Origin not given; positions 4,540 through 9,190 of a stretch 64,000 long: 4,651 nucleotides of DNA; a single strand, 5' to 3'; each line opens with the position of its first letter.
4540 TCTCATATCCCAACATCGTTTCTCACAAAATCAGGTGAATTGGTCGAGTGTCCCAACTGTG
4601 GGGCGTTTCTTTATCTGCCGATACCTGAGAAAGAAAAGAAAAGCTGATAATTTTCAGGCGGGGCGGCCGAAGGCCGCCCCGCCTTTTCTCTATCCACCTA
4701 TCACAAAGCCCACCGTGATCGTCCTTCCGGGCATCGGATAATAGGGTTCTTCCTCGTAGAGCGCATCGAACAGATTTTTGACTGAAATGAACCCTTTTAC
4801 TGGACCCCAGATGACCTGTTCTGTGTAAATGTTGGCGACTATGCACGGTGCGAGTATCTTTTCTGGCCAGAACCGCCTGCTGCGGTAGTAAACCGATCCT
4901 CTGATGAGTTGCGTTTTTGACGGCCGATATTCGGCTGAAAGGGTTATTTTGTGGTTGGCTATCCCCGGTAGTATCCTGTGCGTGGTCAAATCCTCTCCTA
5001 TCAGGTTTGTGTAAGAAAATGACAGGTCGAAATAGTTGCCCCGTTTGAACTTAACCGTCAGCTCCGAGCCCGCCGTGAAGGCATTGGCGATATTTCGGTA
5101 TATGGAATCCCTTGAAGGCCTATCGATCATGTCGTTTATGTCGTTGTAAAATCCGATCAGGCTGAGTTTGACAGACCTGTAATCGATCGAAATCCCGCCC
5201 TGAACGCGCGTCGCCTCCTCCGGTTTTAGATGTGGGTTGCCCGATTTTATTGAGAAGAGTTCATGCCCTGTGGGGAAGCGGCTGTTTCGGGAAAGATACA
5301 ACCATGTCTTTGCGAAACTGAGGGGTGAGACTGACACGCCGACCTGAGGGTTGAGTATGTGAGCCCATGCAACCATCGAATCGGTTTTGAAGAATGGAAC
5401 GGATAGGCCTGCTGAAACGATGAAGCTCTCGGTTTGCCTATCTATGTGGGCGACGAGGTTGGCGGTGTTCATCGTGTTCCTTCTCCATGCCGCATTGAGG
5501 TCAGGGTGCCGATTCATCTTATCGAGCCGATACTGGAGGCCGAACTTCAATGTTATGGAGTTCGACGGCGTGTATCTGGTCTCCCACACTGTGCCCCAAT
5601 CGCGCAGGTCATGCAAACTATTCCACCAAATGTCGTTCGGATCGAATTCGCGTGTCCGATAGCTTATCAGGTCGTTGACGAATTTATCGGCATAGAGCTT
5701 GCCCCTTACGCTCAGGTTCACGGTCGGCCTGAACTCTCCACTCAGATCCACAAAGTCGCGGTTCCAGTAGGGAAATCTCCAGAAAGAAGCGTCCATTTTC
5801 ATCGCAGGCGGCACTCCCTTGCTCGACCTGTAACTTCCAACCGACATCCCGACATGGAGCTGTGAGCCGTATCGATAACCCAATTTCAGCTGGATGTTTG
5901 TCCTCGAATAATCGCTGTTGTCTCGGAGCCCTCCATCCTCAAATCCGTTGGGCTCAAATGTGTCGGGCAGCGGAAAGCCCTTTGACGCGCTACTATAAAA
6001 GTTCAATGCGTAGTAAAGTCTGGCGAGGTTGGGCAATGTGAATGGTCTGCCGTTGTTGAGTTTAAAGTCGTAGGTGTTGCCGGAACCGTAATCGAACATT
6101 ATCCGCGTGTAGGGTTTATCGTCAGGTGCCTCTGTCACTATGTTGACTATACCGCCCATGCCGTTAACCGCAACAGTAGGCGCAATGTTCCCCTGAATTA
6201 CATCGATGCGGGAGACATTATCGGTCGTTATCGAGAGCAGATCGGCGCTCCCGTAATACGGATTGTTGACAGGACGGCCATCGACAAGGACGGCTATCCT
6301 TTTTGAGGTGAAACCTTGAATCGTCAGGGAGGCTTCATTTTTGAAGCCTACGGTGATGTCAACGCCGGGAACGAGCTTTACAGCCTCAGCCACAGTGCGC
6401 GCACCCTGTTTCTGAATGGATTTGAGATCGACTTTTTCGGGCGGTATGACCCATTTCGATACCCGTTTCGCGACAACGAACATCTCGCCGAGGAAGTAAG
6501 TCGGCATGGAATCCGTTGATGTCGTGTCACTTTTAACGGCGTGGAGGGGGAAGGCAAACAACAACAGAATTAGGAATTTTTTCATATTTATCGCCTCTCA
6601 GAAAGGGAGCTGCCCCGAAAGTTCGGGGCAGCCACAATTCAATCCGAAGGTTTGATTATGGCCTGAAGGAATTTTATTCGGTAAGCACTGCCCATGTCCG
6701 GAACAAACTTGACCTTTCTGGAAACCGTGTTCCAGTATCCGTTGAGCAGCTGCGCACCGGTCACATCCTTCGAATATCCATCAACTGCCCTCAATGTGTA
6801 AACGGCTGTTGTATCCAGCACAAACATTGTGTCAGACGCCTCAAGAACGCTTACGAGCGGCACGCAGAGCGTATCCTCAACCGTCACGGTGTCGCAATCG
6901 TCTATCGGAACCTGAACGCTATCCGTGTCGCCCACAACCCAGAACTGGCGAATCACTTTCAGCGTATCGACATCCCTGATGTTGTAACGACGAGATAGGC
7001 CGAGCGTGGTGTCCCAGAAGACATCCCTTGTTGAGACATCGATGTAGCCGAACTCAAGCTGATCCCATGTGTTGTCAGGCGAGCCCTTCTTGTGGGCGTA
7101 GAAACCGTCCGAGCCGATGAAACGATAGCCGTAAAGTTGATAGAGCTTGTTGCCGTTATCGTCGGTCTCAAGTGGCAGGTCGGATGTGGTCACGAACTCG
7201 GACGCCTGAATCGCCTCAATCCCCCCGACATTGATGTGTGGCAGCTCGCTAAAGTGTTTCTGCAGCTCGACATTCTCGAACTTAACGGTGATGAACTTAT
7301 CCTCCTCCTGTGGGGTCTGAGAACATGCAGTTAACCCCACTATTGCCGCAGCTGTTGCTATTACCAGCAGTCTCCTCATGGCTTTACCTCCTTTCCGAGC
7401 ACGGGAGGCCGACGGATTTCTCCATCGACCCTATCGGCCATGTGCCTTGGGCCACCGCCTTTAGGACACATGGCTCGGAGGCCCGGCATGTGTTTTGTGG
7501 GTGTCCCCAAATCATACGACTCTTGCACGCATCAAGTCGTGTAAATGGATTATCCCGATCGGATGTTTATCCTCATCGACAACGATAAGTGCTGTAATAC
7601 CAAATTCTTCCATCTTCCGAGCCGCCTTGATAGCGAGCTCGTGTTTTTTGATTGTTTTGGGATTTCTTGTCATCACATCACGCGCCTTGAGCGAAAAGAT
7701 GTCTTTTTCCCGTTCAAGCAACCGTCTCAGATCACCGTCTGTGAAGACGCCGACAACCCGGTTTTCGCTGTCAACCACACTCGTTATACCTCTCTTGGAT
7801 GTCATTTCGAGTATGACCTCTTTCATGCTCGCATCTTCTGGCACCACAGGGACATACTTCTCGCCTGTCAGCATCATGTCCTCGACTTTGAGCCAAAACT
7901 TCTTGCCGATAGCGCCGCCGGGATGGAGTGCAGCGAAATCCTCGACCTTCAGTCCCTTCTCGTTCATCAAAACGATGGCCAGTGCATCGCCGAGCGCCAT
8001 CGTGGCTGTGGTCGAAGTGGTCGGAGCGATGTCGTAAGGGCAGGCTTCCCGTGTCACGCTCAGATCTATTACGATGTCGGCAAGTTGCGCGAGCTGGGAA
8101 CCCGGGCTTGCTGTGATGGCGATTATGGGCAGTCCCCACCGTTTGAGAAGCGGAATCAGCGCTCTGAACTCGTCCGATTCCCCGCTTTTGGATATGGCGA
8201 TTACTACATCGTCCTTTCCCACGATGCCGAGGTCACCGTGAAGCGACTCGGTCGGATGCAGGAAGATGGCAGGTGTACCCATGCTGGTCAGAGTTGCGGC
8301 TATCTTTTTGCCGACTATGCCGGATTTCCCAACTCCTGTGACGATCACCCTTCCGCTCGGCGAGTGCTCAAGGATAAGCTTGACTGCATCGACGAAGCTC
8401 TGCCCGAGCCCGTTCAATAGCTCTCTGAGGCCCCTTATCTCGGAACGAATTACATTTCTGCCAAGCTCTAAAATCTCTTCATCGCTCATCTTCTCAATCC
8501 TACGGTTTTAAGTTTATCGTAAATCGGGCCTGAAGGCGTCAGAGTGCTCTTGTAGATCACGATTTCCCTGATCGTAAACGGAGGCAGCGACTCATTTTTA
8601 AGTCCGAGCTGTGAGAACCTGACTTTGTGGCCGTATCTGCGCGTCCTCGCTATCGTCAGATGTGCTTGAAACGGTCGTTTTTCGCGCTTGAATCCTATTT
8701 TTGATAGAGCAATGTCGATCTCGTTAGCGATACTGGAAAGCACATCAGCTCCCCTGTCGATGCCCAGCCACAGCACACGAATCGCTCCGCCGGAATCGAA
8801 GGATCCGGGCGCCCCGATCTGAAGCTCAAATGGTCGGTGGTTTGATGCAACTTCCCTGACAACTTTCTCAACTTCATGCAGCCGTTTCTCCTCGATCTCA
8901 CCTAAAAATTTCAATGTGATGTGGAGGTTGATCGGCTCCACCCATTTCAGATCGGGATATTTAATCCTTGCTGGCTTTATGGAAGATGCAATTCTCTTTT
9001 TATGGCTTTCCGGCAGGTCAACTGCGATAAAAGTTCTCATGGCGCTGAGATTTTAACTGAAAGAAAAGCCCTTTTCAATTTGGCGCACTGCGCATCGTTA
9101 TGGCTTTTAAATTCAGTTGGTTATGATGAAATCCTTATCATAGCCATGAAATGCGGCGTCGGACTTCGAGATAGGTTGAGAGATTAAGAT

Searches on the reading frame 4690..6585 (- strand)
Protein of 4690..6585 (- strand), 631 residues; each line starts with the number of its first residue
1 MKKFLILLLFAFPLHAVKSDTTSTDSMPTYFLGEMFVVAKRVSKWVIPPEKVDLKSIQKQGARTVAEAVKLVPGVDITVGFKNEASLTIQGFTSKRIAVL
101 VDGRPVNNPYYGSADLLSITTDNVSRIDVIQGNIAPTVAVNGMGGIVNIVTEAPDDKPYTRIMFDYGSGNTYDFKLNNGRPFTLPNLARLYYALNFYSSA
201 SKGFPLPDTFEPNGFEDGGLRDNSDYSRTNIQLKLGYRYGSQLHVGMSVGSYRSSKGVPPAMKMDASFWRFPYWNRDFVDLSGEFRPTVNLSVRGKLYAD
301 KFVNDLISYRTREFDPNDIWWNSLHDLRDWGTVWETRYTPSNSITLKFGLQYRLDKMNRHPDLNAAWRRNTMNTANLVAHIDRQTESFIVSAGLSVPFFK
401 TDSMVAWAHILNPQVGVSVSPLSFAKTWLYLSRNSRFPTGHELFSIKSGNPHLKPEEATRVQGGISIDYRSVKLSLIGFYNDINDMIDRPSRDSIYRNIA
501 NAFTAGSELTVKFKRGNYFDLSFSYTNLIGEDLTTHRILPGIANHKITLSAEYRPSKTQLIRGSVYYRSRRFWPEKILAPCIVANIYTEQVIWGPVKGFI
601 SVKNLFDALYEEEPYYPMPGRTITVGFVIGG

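Call 9: search_protein_families(library=pfam, proteins=[window:4690-6585:-], max_evalue=0.001)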
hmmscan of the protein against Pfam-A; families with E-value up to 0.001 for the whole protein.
window:4690-6585:- (631 aa): 3 families
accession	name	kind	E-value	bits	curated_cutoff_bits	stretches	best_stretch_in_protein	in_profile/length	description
PF07715.20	Plug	-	2e-17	64.1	23.9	1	52-146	12-107/107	TonB-dependent Receptor Plug Domain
PF00593.30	TonB_dep_Rec_b-barrel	-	2.4e-16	61.1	27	1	213-570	8-397/436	TonB dependent receptor-like, beta-barrel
PF14905.12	OMP_b-brl_3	-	0.00041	20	27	0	444-528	204-293/408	Outer membrane protein beta-barrel family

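Call 72: search_protein_families(library=ncbifam, proteins=[window:4690-6585:-], max_evalue=0.00001)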
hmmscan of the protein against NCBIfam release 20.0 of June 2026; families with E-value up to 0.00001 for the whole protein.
window:4690-6585:- (631 aa): 20 families
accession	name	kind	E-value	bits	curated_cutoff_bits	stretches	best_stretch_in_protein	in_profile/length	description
TIGR01779.1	TonB-B12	equivalog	7.8e-32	110.6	599.7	2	46-254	46-247/614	TonB-dependent vitamin B12 receptor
TIGR01785.1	TonB-hemin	subfamily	5.3e-31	107.8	316.85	2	34-157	3-134/677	TonB-dependent heme/hemoglobin receptor family protein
TIGR01786.1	TonB-hemlactrns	subfamily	8.7e-25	87.2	323.75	2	48-156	24-138/719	TonB-dependent hemoglobin/transferrin/lactoferrin family receptor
NF007926.1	PRK10641.1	equivalog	7.5e-23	80.9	836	2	38-170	33-170/617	TonB-dependent vitamin B12 receptor BtuB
TIGR01783.1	TonB-siderophor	subfamily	1.6e-19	70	223.5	1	52-194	9-150/649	TonB-dependent siderophore receptor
NF049946.1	TonB_dep_CU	exception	2.1e-14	52.8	700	1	28-204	38-221/683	TonB-dependent receptor, CU motif-type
NF053590.1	TonB_dep_TOL0244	equivalog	9.5e-13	47.6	645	1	55-168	38-156/604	TOL_0244 family TonB-dependent receptor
NF007478.2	PRK10064.1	equivalog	1.7e-10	39.8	745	1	55-155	57-161/663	catecholate siderophore receptor CirA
NF049947.1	TonB_dep_PCPU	exception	4.5e-10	38.4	800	0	16-174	20-190/685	TonB-dependent receptor, PCPU motif-type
NF010010.0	PRK13483.1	equivalog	4.8e-10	38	927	1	55-153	60-164/660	ligand-gated channel protein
TIGR01782.1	TonB-Xanth-Caul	subfamily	2.6e-09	36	310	1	57-158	35-140/868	TonB-dependent receptor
NF049944.1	TonB_dep_PUIUD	equivalog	8.2e-09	34.3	850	0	64-167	77-189/686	TonB-dependent receptor, PUIUD motif-type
NF010038.0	PRK13513.1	equivalog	9.3e-09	34.4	942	1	55-155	62-168/659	ligand-gated channel protein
NF038079.1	TonB_sider_MxcH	equivalog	3.1e-08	32.2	925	1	52-176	139-263/792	TonB-dependent siderophore myxochelin receptor MxcH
TIGR01778.1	TonB-copper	equivalog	2.5e-07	29.8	472.45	1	428-555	398-537/637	TonB-dependent copper receptor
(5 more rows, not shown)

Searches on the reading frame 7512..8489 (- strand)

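Call 9: search_protein_families(library=pfam, proteins=[window:7512-8489:-], max_evalue=0.001)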
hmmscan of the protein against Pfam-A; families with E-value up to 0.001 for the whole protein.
window:7512-8489:- (325 aa): 2 families
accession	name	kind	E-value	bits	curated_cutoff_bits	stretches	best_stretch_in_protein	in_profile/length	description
PF01380.27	SIS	-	8e-29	100.5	25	1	45-172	5-130/131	SIS domain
PF00571.33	CBS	-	2.4e-21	76.2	24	2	269-323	1-55/57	CBS domain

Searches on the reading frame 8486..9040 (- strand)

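Call 9: search_protein_families(library=pfam, proteins=[window:8486-9040:-], max_evalue=0.001)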
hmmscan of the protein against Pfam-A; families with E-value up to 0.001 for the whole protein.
window:8486-9040:- (184 aa): 3 families
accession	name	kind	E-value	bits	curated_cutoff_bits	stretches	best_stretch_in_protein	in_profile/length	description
PF02834.22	LigT_PEase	-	1.5e-26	92.9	23.3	2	8-91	2-87/87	LigT like Phosphoesterase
PF13563.12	2_5_RNA_ligase2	-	3.1e-15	57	27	1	18-164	6-147/152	2'-5' RNA ligase superfamily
PF10469.15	AKAP7_NLS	-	3.5e-07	30.7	24.4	1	34-144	38-160/208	AKAP7 2'5' RNA ligase-like domain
